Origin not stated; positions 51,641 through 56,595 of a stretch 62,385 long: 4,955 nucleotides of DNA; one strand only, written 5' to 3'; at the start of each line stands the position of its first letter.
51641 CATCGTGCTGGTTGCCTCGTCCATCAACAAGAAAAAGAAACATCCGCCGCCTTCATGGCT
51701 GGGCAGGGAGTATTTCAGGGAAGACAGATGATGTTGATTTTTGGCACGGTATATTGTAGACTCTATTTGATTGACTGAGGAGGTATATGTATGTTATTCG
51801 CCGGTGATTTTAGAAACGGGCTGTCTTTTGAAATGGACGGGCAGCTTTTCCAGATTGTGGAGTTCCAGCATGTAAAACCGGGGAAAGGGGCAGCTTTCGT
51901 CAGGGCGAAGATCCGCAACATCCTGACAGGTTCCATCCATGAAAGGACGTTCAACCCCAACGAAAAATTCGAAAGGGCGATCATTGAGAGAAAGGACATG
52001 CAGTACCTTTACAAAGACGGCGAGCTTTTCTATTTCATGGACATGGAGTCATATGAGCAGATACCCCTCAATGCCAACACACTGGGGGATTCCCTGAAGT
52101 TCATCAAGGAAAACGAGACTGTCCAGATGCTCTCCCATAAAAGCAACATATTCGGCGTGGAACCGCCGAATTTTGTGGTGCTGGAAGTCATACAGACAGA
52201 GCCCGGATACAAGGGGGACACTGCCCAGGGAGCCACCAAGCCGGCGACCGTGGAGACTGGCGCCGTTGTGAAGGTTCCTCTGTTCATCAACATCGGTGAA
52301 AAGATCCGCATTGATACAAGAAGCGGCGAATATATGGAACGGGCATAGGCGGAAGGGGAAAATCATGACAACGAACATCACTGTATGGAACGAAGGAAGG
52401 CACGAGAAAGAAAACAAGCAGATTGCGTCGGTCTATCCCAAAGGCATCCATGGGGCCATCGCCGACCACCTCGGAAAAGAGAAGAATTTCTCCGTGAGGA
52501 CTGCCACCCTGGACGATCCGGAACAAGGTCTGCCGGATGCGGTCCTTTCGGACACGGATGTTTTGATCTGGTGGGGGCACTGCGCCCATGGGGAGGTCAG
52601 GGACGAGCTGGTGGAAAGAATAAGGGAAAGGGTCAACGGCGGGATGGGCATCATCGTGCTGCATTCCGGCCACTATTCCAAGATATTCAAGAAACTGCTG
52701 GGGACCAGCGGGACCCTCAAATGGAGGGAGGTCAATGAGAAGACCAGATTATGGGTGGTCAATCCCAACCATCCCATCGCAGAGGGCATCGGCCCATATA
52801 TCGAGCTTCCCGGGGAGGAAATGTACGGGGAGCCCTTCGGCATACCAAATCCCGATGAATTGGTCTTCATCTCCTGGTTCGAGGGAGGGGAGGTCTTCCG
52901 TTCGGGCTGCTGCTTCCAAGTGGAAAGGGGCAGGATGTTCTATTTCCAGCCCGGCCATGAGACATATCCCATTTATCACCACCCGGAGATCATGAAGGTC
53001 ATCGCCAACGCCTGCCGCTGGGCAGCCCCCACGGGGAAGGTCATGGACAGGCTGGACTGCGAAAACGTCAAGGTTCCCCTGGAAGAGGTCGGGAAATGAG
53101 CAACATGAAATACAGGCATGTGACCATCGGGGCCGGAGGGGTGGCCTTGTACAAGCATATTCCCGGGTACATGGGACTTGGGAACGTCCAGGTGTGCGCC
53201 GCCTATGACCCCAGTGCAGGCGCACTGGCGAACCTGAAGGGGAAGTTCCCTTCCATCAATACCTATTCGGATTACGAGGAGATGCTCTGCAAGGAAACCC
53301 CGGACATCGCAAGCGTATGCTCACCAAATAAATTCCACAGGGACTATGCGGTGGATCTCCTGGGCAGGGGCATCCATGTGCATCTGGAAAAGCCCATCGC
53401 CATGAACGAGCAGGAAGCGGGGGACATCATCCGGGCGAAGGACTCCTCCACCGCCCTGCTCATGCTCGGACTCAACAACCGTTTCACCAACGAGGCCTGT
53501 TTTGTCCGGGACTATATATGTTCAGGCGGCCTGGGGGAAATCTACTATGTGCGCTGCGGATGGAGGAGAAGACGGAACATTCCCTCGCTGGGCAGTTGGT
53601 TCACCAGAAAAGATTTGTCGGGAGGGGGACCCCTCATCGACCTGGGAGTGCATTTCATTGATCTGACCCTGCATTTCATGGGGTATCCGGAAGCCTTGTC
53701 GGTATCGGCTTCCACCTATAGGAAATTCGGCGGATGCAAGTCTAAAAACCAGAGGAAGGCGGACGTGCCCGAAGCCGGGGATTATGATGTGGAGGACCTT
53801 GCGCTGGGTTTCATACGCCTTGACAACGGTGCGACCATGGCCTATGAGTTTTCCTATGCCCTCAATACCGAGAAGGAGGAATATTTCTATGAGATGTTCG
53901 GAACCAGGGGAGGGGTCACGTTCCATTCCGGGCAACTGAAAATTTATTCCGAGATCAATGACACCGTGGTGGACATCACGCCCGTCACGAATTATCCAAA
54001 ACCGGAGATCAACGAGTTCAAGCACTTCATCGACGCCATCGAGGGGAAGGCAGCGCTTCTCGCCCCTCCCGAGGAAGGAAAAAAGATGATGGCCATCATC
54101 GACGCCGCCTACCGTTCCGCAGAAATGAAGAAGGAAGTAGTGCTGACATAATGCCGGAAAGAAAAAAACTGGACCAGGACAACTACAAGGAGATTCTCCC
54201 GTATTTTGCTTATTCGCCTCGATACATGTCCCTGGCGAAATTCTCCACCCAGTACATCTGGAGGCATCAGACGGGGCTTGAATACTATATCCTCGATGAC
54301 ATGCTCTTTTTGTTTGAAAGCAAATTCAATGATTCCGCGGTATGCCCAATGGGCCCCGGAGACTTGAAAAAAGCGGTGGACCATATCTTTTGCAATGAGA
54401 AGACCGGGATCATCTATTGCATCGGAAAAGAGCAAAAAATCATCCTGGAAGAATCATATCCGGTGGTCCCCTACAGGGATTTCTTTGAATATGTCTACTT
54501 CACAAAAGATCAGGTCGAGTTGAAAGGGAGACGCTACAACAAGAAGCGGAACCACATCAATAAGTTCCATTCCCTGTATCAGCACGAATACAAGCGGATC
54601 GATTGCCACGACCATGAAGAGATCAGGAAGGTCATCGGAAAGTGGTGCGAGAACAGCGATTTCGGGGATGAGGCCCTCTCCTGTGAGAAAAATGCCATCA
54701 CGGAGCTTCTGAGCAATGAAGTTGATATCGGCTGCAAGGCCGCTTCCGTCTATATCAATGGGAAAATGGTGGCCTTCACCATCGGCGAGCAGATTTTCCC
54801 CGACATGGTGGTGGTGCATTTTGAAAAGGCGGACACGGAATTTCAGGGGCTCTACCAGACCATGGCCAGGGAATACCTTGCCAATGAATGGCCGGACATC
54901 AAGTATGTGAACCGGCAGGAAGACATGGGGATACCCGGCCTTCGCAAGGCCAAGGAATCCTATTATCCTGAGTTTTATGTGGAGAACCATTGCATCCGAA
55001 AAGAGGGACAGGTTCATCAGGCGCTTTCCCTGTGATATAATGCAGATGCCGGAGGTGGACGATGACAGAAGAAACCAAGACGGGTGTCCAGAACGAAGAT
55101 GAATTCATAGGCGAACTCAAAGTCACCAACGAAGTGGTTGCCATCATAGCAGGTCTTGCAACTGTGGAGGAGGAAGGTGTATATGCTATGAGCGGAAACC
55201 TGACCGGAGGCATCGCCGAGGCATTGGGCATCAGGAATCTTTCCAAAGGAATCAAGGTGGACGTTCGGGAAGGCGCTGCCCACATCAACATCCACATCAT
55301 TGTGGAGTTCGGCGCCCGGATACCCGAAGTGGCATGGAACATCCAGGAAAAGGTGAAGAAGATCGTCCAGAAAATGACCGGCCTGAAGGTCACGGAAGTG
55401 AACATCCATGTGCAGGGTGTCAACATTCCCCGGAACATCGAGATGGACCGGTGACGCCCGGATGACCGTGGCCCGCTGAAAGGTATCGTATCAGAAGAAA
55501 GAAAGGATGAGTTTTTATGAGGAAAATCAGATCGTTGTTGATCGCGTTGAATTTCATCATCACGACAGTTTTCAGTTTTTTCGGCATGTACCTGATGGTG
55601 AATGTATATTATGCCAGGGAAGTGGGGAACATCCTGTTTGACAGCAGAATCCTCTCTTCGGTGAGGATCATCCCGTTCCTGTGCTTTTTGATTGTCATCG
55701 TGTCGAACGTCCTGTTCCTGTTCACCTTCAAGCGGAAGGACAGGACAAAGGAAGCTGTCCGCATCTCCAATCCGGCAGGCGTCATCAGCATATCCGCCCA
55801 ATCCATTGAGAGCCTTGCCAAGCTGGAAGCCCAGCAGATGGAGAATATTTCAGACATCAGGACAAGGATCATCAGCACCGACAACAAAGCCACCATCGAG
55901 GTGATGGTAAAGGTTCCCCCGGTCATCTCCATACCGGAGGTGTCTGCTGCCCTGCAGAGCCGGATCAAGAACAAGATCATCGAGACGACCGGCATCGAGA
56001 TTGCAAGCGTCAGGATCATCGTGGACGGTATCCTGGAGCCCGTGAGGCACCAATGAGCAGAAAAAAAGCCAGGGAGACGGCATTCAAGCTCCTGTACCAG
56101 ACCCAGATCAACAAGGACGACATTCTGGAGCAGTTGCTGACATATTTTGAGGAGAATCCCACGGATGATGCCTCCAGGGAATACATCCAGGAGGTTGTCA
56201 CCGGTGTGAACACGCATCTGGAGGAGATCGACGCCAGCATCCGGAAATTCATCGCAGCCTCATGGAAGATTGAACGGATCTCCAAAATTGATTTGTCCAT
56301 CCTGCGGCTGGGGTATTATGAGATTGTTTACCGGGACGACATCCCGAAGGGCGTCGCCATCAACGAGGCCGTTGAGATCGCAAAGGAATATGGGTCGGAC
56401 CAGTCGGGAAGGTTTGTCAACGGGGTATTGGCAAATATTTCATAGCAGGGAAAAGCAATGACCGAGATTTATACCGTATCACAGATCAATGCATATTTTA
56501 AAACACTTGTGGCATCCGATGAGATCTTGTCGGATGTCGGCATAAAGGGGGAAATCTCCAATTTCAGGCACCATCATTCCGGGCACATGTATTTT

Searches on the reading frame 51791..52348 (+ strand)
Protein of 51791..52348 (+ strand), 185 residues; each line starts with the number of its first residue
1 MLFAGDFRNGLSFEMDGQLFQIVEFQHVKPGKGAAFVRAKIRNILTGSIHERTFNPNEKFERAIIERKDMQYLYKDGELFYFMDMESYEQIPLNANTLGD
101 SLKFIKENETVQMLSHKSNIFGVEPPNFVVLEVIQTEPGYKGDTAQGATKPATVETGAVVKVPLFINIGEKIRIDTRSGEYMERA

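Call 41: search_protein_families(library=pfam, proteins=[window:51791-52348:+])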
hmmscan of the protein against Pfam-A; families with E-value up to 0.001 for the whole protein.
window:51791-52348:+ (185 aa): 3 families
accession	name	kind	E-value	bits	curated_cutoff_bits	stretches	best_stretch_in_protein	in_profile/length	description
PF09285.17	Elong-fact-P_C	-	4.1e-29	100.5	25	1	129-184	1-56/56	Elongation factor P, C-terminal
PF08207.18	EFP_N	-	1.5e-25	89.4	23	1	4-60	2-58/58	Elongation factor P (EF-P) KOW-like domain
PF01132.26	EFP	-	9.4e-23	80.4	27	1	68-119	1-52/54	Elongation factor P (EF-P) OB domain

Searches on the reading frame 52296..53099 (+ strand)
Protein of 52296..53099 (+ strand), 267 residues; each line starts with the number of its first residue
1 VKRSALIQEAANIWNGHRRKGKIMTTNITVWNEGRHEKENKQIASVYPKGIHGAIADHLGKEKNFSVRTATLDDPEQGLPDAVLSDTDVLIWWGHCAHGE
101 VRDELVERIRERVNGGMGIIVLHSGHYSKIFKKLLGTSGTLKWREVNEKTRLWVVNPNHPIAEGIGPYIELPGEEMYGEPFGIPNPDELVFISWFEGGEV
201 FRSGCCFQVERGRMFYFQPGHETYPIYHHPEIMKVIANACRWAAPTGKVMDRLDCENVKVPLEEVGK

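Call 41: search_protein_families(library=pfam, proteins=[window:52296-53099:+])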
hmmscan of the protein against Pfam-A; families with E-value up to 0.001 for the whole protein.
window:52296-53099:+ (267 aa): 1 family
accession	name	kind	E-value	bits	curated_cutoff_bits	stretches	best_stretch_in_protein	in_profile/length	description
PF06283.17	ThuA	-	5.1e-37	128.6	33.4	1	27-243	1-209/209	Trehalose utilisation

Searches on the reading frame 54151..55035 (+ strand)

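Call 4: search_protein_families(library=pfam, proteins=[window:54151-55035:+])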
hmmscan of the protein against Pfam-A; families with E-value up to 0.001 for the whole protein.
window:54151-55035:+ (294 aa): 1 family
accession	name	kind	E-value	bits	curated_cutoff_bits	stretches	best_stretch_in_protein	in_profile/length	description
PF09924.15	LPG_synthase_C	-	1.4e-40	139.6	27.5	1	22-275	4-291/298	Phosphatidylglycerol lysyltransferase, C-terminal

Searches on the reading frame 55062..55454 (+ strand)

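Call 4: search_protein_families(library=pfam, proteins=[window:55062-55454:+])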
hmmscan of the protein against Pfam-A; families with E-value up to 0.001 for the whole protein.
window:55062-55454:+ (130 aa): 1 family
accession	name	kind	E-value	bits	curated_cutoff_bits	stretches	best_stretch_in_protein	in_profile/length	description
PF03780.18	Asp23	-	6.9e-33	113.8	28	1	17-120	3-107/108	Asp23 family, cell envelope-related function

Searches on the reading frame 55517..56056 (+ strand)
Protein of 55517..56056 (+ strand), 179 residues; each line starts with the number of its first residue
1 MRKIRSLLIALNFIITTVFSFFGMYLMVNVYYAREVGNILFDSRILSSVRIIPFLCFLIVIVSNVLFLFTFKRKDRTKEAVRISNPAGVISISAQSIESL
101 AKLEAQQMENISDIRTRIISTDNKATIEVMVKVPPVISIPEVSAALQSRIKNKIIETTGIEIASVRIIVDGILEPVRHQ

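Call 4: search_protein_families(library=pfam, proteins=[window:55517-56056:+])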
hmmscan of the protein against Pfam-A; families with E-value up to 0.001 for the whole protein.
window:55517-56056:+ (179 aa): 1 family
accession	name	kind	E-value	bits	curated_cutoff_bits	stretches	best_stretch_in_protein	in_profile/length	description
PF03780.18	Asp23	-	2.7e-07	31.4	28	1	87-172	24-107/108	Asp23 family, cell envelope-related function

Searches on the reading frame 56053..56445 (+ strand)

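Call 4: search_protein_families(library=pfam, proteins=[window:56053-56445:+])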
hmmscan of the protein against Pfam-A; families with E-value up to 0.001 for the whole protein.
window:56053-56445:+ (130 aa): 1 family
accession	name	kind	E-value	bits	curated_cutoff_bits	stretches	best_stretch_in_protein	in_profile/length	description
PF01029.23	NusB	-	8.2e-40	136.7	23.1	1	5-129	2-131/133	NusB family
